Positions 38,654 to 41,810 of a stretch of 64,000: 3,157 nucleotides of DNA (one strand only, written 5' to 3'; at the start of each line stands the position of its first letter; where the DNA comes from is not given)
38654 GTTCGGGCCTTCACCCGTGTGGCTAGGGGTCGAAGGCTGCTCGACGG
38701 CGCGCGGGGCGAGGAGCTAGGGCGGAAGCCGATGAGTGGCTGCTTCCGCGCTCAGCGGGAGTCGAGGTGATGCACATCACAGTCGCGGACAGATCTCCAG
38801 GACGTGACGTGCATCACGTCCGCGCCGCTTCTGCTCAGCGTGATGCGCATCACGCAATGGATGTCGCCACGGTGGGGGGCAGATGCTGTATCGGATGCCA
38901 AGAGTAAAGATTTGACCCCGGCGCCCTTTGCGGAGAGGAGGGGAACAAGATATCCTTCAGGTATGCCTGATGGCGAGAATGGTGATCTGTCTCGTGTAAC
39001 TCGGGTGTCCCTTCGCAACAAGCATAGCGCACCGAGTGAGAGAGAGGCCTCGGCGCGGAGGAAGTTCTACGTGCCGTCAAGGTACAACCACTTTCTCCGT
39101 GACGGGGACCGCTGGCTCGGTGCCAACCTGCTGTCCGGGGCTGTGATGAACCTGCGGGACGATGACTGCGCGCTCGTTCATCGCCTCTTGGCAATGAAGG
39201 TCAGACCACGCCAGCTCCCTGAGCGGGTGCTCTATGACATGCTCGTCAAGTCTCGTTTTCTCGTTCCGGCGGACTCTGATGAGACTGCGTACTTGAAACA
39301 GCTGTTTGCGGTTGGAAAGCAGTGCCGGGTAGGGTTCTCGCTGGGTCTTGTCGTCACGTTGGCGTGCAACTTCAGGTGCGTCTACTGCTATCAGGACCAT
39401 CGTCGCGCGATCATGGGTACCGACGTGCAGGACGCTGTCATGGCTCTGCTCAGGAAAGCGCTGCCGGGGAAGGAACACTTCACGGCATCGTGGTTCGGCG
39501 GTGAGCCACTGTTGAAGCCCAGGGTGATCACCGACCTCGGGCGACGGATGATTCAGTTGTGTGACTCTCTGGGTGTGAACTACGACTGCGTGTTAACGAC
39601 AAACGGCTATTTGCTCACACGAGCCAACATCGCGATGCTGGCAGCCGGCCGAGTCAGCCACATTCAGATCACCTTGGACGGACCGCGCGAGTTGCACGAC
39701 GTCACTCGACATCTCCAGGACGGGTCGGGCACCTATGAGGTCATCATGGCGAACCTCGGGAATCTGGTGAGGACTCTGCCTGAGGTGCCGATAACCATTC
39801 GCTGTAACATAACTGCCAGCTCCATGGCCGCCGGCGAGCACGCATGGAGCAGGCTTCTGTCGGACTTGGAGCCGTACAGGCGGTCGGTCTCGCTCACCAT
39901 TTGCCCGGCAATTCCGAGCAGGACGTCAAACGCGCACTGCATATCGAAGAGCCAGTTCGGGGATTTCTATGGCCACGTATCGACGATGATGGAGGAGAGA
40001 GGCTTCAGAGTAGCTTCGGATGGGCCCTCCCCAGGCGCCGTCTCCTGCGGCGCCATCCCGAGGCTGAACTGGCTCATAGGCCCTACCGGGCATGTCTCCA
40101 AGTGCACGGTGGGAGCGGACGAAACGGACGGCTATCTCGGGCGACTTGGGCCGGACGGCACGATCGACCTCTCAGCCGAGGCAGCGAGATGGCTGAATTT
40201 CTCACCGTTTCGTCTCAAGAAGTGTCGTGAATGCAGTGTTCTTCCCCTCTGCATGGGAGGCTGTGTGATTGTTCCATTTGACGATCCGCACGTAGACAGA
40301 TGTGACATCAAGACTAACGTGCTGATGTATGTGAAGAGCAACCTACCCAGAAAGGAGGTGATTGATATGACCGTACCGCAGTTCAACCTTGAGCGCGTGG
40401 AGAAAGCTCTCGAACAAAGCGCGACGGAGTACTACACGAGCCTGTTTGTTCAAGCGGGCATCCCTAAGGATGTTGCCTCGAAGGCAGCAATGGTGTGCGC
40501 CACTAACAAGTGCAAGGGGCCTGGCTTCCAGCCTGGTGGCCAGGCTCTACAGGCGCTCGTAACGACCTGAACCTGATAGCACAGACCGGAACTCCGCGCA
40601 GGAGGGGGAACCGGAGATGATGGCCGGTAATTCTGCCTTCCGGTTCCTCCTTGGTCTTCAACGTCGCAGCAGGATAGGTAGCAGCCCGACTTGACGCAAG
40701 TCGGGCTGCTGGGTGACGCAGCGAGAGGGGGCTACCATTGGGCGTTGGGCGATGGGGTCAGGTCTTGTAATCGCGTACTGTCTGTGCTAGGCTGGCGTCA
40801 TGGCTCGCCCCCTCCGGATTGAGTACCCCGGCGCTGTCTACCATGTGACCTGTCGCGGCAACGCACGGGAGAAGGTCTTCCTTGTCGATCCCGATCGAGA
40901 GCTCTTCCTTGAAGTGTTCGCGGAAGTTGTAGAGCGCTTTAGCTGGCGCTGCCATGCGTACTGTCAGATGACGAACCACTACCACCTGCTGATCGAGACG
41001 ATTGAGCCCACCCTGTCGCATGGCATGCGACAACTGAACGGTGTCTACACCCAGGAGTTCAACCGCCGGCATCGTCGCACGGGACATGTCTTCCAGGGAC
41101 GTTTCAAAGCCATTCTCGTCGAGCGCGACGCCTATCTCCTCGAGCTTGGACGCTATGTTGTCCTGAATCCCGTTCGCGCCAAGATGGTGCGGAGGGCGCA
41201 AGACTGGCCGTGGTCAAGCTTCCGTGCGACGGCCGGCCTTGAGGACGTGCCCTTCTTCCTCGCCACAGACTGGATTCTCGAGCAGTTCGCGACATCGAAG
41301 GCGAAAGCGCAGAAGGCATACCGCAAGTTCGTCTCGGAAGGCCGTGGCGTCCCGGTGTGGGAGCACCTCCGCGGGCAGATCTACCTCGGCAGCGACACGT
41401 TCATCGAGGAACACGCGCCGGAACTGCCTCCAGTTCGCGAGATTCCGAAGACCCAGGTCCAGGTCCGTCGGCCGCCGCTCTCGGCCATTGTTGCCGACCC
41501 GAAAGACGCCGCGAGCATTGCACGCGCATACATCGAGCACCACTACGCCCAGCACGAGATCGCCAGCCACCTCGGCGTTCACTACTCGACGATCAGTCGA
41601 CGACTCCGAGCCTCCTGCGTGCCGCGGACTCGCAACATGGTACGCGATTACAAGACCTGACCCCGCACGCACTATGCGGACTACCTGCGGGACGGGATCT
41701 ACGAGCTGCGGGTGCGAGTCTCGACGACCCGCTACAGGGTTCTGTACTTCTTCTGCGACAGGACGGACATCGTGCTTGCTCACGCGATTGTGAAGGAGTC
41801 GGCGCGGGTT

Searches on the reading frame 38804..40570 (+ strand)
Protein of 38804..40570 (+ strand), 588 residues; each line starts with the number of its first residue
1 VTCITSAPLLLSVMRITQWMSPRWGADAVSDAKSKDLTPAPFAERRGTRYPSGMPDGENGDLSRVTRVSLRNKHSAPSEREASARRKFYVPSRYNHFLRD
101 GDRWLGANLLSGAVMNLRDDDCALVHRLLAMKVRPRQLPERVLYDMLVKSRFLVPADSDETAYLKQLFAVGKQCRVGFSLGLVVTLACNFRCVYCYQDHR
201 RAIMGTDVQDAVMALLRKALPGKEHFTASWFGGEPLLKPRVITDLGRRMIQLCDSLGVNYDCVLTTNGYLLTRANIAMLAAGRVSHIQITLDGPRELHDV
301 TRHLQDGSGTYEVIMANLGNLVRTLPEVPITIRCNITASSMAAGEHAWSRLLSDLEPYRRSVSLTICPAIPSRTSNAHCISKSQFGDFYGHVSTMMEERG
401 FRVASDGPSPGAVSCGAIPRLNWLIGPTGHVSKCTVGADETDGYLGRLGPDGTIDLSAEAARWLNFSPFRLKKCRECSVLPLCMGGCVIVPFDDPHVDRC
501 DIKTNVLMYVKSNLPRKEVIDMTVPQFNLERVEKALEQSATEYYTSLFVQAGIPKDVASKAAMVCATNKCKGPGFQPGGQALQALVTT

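Call 3: search_protein_families(library=pfam, proteins=[window:38804-40570:+], max_evalue=0.01)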
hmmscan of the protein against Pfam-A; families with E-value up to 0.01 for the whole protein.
window:38804-40570:+ (588 aa): 2 families
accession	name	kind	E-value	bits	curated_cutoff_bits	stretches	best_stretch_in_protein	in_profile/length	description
PF04055.27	Radical_SAM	-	8.1e-15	55.8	29.5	1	183-326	2-142/166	Radical SAM superfamily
PF13353.11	Fer4_12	-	0.00012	22.8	22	1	187-299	14-121/137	4Fe-4S single cluster domain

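Call 4: search_protein_families(library=padloc, proteins=[window:38804-40570:+], max_evalue=0.01)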
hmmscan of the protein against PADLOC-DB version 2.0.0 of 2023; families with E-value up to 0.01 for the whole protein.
window:38804-40570:+ (588 aa): 2 families
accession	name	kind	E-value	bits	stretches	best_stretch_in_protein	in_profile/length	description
PDLC02904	pVip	-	1.8e-13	48.6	1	184-392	9-197/262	Viperins associated with kinases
PDLC02903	pVip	-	3.5e-13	47.6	1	183-389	5-190/257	Viperins not associated with kinases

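Call 6: search_protein_families(library=ncbifam, proteins=[window:38804-40570:+], max_evalue=0.01)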
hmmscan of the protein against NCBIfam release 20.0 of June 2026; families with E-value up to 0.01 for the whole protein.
window:38804-40570:+ (588 aa): 64 families (the best 25 are shown)
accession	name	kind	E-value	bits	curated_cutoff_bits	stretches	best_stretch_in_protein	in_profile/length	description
TIGR04463.1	rSAM_vs_C_rich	equivalog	5e-63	213.4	525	1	101-488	9-395/438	TIGR04463 family radical SAM/SPASM RiPP maturase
TIGR04334.1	rSAM_Clo7bot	equivalog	2.8e-55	187.7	600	1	92-488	3-406/440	radical SAM/SPASM domain Clo7bot peptide maturase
NF038107.1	rSAM_NF038107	equivalog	2.2e-42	145.4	600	1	92-494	4-407/444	Cys-every-fifth radical SAM/SPASM peptide maturase CefB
TIGR04280.1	geopep_mat_rSAM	hypoth_equivalog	2.4e-35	122.4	400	1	145-338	51-244/428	geopeptide radical SAM maturase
NF052473.1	rSAM_FlmE_OhkG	exception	1.7e-31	109.4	500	1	101-358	15-279/481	FlmE/OhkG family radical SAM/SPASM peptide maturase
NF047865.1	rSAM_PapB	equivalog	5.2e-29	101.5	340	1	179-341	4-166/330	PapB family radical SAM/SPASM ranthipeptide maturase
TIGR03906.1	quino_hemo_SAM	equivalog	5.9e-26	91.1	453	1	180-340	96-260/467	quinohemoprotein amine dehydrogenase maturation protein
TIGR04064.1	rSAM_nif11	equivalog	2.4e-22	79.3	518.7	1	179-328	79-231/459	nif11-like peptide radical SAM maturase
TIGR04068.1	rSAM_ocin_clost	equivalog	8e-21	74.4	500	1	180-339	86-250/462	Cys-rich peptide radical SAM maturase CcpM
TIGR03974.1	rSAM_six_Cys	equivalog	1.2e-18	67.2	425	1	178-333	97-256/451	thioether cross-link-forming SCIFF peptide maturase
NF041298.1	rSAM_mat_DynA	equivalog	1.3e-17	63.9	450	1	185-322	8-147/356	dynobactin maturation radical SAM/SPASM protein DynA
NF041707.1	rSAM_YhhB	equivalog_domain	2.6e-16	59.5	445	1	184-321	8-152/369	cyclophane-forming radical SAM/SPASM peptide maturase YhhB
TIGR04261.1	rSAM_GlyRichRpt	subfamily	2.6e-15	56.3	310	1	185-346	4-168/363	cyclophane-forming radical SAM/SPASM peptide maturase GrrM/OscB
NF040492.1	not_ScfB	exception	3.2e-15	55.9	855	1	180-324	97-245/450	ScfB-related radical SAM/SPASM orphan maturase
TIGR03942.1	sulfatase_rSAM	equivalog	3.7e-15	55.9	349.45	1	185-389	8-213/363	anaerobic sulfatase maturase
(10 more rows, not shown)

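Call 49: find_homologous_proteins(query=window:38963-40570:+, max_evalue=1e-10)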
Query window:38963-40570:+ (535 aa): 376 proteins with E <= 1e-10 among 8000 candidates; the best 120 are listed.
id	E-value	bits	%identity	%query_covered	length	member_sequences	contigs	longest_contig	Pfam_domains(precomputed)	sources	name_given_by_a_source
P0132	0.0e+0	1244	100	100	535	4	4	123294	PF04055.28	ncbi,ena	-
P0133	3.9e-142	493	50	80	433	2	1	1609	PF04055.28,PF13353.12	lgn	-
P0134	1.0e-137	478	49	81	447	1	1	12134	PF04055.28,PF13353.12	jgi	jgi:uncharacterized protein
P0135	4.9e-136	473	48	79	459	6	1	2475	PF04055.28,PF13353.12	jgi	jgi:uncharacterized protein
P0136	4.3e-66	242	35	72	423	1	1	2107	PF04055.28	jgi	-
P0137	1.4e-52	197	33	64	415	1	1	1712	PF04055.28,PF13353.12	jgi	jgi:uncharacterized protein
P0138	4.0e-52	196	33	74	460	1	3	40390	PF04055.28,PF13353.12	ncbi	-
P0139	1.6e-50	190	29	85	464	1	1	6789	PF04055.28,PF13353.12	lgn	-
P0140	1.7e-49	187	33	74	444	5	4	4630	PF04055.28,PF13353.12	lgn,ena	-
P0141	4.2e-49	186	29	75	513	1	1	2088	PF04055.28,PF13353.12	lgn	-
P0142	1.6e-48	184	28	80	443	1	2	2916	PF04055.28,PF13353.12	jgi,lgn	jgi:uncharacterized protein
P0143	1.0e-47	181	32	68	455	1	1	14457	PF04055.28,PF13353.12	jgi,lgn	-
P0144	1.9e-47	180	31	78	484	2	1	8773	PF04055.28,PF13353.12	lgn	-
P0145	2.1e-46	177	32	74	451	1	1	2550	PF04055.28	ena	-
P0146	2.5e-46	177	33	74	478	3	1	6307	PF04055.28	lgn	-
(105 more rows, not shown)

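Call 50: find_encoding_contigs(protein=P0132, flank=10000, max_places=4)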
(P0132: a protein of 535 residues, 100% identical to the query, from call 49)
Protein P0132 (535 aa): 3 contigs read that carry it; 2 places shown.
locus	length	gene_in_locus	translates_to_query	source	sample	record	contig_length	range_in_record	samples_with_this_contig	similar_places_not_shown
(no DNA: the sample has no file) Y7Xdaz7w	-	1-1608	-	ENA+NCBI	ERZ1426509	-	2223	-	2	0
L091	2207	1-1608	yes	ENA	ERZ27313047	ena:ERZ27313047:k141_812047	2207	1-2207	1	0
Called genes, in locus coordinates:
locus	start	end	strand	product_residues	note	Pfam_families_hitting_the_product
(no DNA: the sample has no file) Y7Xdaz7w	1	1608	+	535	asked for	PF04055:Radical_SAM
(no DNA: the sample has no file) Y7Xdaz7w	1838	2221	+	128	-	?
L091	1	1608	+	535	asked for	PF04055:Radical_SAM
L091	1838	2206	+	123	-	?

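Call 51: find_encoding_contigs(protein=P0134, flank=6000, max_places=2)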
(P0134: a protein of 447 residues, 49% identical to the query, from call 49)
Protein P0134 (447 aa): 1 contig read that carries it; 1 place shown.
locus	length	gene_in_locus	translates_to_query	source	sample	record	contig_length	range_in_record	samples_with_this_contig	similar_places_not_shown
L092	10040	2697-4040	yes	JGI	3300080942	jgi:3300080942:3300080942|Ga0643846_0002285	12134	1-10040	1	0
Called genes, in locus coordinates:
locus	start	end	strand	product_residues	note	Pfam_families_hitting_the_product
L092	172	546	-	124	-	-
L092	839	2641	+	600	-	-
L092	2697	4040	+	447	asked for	PF04055:Radical_SAM, PF13353:Fer4_12 (faint)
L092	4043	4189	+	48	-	-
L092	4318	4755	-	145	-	-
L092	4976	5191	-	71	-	-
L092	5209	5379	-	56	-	-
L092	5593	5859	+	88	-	-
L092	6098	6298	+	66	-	-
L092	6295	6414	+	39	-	-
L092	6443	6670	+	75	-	PF15970:HicB-like_2 (weak), PF15919:HicB_lk_antitox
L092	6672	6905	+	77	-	PF07927:HicA_toxin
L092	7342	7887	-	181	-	-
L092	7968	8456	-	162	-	-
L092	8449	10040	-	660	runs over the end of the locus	-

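Call 56: find_related_loci(query=A4, collection=metagenome_contigs, flank=3000)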
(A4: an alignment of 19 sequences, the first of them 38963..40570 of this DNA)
Query A4 (535 aa) in metagenome_contigs; peptide patterns used: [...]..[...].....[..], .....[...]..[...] (x = any residue, [..] = any of these).
600 stretches matched a pattern (row limit reached: there are more); 496 encode a relative of the query (tblastn E <= 1e-3); the best 80 are kept; 80 distinct loci.
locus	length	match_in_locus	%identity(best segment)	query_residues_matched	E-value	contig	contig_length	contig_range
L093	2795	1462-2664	34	36-436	3e-69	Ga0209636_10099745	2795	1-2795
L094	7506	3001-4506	30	39-509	1e-67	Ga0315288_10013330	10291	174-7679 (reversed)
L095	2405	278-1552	30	36-460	3e-66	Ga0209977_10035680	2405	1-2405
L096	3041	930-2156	34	36-447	1e-63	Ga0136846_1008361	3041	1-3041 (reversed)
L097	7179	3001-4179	29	38-434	9e-55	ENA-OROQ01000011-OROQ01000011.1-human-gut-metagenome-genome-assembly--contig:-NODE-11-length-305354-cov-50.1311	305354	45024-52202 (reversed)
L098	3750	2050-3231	32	39-434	1e-54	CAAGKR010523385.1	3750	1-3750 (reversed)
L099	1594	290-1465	28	39-434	3e-54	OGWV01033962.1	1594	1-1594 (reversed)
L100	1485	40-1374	27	33-476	6e-54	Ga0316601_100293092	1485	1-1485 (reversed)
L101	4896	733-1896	27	38-434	2e-50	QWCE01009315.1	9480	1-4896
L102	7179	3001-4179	28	38-434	4e-50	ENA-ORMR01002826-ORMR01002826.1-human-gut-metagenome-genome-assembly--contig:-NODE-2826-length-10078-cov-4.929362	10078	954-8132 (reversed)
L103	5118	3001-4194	32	38-434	5e-50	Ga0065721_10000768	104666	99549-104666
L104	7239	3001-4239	26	39-445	9e-50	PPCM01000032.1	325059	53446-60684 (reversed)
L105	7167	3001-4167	30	39-436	4e-49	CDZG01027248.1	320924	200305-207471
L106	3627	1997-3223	29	39-448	3e-49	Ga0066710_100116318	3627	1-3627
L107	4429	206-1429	32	39-447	6e-49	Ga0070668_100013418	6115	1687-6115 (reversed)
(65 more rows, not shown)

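Call 60: search_protein_families(library=phrogs, proteins=[window:38963-40570:+], max_evalue=0.001)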
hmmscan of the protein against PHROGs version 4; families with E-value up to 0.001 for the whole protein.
window:38963-40570:+ (535 aa): 4 families
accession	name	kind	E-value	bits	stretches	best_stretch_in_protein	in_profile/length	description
phrog_1802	-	other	1.8e-31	110.6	1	129-458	48-399/556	radical SAM domain-containing protein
phrog_13987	-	other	4.3e-07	30.5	1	118-190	8-81/274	radical SAM domain-containing protein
phrog_19488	-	other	5.8e-05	23.8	1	129-218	54-148/319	radical SAM domain-containing protein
phrog_27668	-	unknown function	0.00045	20.6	1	129-242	10-119/335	-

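Call 89: find_encoding_contigs(protein=P0436, flank=10000, max_places=6)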
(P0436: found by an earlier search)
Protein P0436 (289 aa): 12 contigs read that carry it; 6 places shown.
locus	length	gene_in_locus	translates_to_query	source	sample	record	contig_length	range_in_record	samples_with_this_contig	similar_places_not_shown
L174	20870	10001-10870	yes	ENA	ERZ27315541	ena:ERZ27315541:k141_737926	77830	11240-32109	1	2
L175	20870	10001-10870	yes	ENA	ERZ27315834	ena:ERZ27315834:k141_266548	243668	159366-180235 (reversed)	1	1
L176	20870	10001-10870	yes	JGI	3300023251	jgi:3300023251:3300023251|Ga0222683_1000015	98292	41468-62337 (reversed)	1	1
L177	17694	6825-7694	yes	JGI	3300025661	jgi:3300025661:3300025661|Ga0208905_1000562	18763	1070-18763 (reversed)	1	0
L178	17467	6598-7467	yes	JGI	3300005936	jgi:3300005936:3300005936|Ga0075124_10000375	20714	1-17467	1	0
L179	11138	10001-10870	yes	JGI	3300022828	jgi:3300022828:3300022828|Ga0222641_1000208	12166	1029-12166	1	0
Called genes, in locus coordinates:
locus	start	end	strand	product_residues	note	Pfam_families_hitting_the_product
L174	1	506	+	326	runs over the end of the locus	PF04463:2-thiour_desulf, PF08349:DUF1722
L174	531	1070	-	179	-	-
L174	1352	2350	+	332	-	PF04014:MazE_antitoxin, PF01895:PhoU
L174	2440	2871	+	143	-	PF01243:PNPOx_N, PF16242:Pyrid_ox_like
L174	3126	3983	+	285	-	PF00941:FAD_binding_5, PF03450:CO_deh_flav_C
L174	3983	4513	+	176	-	PF00111:Fer2, PF01799:Fer2_2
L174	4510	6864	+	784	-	PF01315:Ald_Xan_dh_C, PF02738:MoCoBD_1, PF20256:MoCoBD_2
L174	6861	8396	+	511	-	PF27530:HMA_AllF_N, PF02629:CoA_binding, PF00549:Ligase_CoA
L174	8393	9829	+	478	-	PF06545:AllG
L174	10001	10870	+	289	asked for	PF04199:Cyclase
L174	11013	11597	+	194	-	PF01909:NTP_transf_2 (weak), PF18765:Polbeta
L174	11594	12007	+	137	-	PF05168:HEPN (weak), PF18726:HEPN_SAV_6107 (weak)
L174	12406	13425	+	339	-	-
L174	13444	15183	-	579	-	PF01583:APS_kinase, PF13671:AAA_33 (faint), PF14306:PUA_2, PF01747:ATP-sulfurylase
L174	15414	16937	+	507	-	-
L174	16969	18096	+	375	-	PF00685:Sulfotransfer_1 (weak), PF13469:Sulfotransfer_3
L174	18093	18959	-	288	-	PF16811:TAtT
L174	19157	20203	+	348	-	-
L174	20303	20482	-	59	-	-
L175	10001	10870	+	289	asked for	PF04199:Cyclase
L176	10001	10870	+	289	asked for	PF04199:Cyclase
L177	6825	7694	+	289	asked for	PF04199:Cyclase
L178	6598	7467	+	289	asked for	PF04199:Cyclase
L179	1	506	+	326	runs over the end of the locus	PF04463:2-thiour_desulf, PF08349:DUF1722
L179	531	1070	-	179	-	-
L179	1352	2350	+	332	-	PF04014:MazE_antitoxin, PF01895:PhoU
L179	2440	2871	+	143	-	PF01243:PNPOx_N, PF16242:Pyrid_ox_like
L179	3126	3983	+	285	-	PF00941:FAD_binding_5, PF03450:CO_deh_flav_C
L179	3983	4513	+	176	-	PF00111:Fer2, PF01799:Fer2_2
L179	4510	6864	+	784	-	PF01315:Ald_Xan_dh_C, PF02738:MoCoBD_1, PF20256:MoCoBD_2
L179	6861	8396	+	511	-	PF27530:HMA_AllF_N, PF02629:CoA_binding, PF00549:Ligase_CoA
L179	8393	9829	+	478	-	PF06545:AllG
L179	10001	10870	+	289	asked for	PF04199:Cyclase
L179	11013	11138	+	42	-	?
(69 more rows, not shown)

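Call 98: find_encoding_contigs(protein=P0135, flank=3000, max_places=3)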
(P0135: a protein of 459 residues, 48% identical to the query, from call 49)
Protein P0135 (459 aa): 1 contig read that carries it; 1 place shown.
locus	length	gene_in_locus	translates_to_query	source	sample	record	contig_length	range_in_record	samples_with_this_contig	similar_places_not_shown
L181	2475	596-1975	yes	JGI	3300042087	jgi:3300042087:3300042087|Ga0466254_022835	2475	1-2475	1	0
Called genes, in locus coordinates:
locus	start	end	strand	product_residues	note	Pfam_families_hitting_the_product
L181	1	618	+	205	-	?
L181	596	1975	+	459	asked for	PF04055:Radical_SAM, PF13353:Fer4_12 (faint)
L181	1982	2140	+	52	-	-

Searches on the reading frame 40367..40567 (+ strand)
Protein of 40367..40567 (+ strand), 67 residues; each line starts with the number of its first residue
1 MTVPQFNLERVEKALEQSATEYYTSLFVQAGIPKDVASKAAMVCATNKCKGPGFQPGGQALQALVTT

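Call 34: search_protein_families(library=ncbifam, proteins=[window:40367-40567:+], max_evalue=10)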
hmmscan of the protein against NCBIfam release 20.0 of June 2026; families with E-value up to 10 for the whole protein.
seq(67 aa): 0 families

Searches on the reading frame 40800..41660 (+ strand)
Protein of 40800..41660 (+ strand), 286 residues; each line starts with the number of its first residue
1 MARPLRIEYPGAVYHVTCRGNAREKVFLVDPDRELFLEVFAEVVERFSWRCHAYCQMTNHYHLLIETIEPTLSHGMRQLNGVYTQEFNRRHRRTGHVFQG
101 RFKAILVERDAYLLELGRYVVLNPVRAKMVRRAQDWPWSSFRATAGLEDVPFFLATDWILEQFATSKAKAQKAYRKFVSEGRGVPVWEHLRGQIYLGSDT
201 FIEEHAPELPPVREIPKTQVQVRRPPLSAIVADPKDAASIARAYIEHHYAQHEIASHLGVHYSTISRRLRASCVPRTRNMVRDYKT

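Call 3: search_protein_families(library=pfam, proteins=[window:40800-41660:+], max_evalue=0.01)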
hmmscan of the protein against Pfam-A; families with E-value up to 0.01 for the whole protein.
window:40800-41660:+ (286 aa): 3 families
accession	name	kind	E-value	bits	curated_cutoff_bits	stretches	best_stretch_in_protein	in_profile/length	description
PF01797.21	Y1_Tnp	-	3.1e-12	47.1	23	1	13-120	6-118/121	Transposase IS200 like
PF13936.12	HTH_38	-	0.00076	19.6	27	1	246-270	18-42/44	Helix-turn-helix domain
PF13384.12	HTH_23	-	0.0029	17.8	24.6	1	238-271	8-40/50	Homeodomain-like domain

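Call 4: search_protein_families(library=padloc, proteins=[window:40800-41660:+], max_evalue=0.01)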
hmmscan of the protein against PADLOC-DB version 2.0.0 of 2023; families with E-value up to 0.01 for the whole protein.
window:40800-41660:+ (286 aa): 0 families

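Call 6: search_protein_families(library=ncbifam, proteins=[window:40800-41660:+], max_evalue=0.01)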
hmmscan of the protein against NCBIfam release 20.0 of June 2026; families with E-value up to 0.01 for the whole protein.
window:40800-41660:+ (286 aa): 3 families
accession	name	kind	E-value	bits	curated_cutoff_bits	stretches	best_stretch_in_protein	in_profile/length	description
NF047646.1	REP_Tyr_transpos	equivalog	1.1e-23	83.7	80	1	6-139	4-146/146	REP-associated tyrosine transposase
NF033573.1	transpos_IS200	equivalog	0.0011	19.2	55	1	14-94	13-93/126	IS200/IS605 family transposase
NF053881.1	TransRegDeoRBac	equivalog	0.0029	16.8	420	1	238-270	10-42/311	DNA-binding transcriptional repressor DeoR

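Call 60: search_protein_families(library=phrogs, proteins=[window:40800-41660:+], max_evalue=0.001)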
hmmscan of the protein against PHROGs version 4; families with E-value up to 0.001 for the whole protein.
window:40800-41660:+ (286 aa): 3 families
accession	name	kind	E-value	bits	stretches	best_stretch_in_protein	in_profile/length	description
phrog_664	-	DNA, RNA and nucleotide metabolism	3e-05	25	1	233-277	85-129/210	DNA binding protein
phrog_7545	-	DNA, RNA and nucleotide metabolism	0.00033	21.9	0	235-279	5-48/160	HNH endonuclease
phrog_517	-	DNA, RNA and nucleotide metabolism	0.00067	21.5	0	233-270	87-123/128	HTH DNA binding protein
